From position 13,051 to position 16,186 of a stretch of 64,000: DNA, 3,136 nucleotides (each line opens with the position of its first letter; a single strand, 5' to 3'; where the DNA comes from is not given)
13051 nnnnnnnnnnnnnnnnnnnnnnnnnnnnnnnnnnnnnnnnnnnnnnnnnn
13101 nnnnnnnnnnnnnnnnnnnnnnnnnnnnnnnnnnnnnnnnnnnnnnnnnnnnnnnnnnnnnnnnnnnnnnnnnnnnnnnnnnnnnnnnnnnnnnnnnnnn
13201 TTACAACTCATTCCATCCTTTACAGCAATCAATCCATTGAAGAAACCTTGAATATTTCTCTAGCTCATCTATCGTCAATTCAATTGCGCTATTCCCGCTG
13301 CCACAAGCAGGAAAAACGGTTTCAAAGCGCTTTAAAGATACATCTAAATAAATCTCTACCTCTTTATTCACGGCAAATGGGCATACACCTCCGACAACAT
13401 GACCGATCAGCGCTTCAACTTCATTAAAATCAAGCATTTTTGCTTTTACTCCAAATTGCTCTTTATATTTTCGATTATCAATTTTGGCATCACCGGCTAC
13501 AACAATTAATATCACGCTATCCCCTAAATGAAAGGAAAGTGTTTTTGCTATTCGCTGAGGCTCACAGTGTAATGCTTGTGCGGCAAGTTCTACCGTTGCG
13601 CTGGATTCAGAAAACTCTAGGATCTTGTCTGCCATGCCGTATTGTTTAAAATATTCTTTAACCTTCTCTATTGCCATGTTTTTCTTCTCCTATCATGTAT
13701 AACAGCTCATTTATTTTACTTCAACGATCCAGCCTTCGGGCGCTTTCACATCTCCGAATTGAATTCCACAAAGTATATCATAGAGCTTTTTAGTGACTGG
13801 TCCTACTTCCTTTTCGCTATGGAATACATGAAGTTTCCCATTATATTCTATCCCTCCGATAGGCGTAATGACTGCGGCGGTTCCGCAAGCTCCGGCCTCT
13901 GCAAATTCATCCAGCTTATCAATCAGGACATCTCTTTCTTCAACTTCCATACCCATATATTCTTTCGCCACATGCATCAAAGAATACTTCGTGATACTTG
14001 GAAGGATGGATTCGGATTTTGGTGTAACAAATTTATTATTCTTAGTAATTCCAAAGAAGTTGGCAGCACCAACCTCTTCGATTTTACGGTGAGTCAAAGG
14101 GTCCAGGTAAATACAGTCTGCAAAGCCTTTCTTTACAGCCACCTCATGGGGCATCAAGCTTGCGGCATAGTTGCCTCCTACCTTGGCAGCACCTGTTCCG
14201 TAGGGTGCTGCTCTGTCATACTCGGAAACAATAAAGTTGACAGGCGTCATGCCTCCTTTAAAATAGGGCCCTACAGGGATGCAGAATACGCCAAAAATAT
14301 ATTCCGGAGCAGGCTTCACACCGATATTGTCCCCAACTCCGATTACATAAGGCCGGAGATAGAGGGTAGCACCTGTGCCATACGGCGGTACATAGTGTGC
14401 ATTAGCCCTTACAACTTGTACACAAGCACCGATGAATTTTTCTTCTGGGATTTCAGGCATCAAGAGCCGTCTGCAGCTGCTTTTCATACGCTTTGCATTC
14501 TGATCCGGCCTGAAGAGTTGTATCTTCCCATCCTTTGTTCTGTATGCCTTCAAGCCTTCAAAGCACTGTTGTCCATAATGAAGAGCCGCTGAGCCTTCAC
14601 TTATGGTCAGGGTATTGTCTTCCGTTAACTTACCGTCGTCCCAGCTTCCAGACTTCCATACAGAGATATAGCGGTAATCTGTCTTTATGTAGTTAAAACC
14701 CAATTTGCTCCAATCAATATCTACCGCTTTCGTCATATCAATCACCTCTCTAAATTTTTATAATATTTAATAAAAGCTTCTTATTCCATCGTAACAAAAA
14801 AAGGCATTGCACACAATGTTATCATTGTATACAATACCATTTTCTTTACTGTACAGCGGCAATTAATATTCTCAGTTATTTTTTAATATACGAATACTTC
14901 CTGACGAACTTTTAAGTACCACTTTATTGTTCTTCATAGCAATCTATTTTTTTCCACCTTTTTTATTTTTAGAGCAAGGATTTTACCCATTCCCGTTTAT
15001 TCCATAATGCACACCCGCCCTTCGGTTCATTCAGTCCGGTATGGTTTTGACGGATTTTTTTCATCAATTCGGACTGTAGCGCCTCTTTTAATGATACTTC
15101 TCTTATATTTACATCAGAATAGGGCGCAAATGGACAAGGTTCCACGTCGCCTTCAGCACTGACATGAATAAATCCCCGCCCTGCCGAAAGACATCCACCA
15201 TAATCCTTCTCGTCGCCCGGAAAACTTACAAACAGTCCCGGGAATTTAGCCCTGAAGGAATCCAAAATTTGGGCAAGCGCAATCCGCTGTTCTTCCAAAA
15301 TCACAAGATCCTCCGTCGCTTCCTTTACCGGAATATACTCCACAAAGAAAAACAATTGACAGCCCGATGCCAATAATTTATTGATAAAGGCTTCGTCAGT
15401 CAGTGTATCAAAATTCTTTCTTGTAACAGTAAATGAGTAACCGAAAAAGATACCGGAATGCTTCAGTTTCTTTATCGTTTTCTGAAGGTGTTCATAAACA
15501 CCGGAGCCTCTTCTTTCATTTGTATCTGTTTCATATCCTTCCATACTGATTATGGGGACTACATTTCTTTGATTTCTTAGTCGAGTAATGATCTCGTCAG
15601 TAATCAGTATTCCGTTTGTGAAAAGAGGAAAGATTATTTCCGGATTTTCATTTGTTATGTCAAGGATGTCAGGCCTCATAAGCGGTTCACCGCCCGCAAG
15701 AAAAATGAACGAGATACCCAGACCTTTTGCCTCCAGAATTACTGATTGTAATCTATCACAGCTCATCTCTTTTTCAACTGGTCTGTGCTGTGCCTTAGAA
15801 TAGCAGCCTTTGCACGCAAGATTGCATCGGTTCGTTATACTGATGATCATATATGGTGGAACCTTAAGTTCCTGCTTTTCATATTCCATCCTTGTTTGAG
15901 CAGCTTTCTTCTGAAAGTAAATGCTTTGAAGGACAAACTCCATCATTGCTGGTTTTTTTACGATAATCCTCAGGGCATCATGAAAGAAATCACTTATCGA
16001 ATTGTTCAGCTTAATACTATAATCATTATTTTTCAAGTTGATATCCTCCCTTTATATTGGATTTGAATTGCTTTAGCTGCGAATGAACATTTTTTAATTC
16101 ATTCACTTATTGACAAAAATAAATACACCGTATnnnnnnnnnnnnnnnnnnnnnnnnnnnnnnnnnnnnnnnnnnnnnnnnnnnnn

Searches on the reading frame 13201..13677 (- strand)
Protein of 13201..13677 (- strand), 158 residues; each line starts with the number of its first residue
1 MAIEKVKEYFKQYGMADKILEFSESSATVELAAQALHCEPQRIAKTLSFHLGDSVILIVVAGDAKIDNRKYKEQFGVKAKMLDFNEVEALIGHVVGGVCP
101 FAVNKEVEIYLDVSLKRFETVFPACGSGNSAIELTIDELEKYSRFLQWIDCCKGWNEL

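Call 60: search_protein_families(library=pfam, proteins=[window:13201-13677:-], max_evalue=0.00001)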
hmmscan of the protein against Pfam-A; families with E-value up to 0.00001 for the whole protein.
window:13201-13677:- (158 aa): 1 family
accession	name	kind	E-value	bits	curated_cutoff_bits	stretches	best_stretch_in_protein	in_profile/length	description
PF04073.20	tRNA_edit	-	7e-25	87.9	25.5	1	24-141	2-122/123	Aminoacyl-tRNA editing domain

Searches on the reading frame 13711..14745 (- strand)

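Call 60: search_protein_families(library=pfam, proteins=[window:13711-14745:-], max_evalue=0.00001)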
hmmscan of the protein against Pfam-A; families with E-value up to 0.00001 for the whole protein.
window:13711-14745:- (344 aa): 1 family
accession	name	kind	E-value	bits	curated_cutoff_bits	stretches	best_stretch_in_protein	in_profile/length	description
PF01063.24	Aminotran_4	-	3.2e-35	122.5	28.5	1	60-297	1-221/223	Amino-transferase class IV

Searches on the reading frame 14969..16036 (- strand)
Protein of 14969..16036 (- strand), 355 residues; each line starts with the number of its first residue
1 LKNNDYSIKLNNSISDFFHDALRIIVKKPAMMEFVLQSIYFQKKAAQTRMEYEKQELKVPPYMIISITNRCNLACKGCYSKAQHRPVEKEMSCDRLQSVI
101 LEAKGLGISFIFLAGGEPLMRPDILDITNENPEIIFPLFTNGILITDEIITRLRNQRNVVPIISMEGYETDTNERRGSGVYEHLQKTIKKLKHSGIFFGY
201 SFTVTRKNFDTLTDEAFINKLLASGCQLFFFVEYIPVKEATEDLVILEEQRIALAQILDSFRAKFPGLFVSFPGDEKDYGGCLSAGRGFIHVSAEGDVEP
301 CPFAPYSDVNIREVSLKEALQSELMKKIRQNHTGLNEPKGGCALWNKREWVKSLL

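Call 60: search_protein_families(library=pfam, proteins=[window:14969-16036:-], max_evalue=0.00001)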
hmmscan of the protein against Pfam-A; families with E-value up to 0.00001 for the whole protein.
window:14969-16036:- (355 aa): 1 family
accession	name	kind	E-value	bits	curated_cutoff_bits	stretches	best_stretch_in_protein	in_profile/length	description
PF04055.27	Radical_SAM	-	4.3e-18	66.5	29.5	1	65-198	1-143/166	Radical SAM superfamily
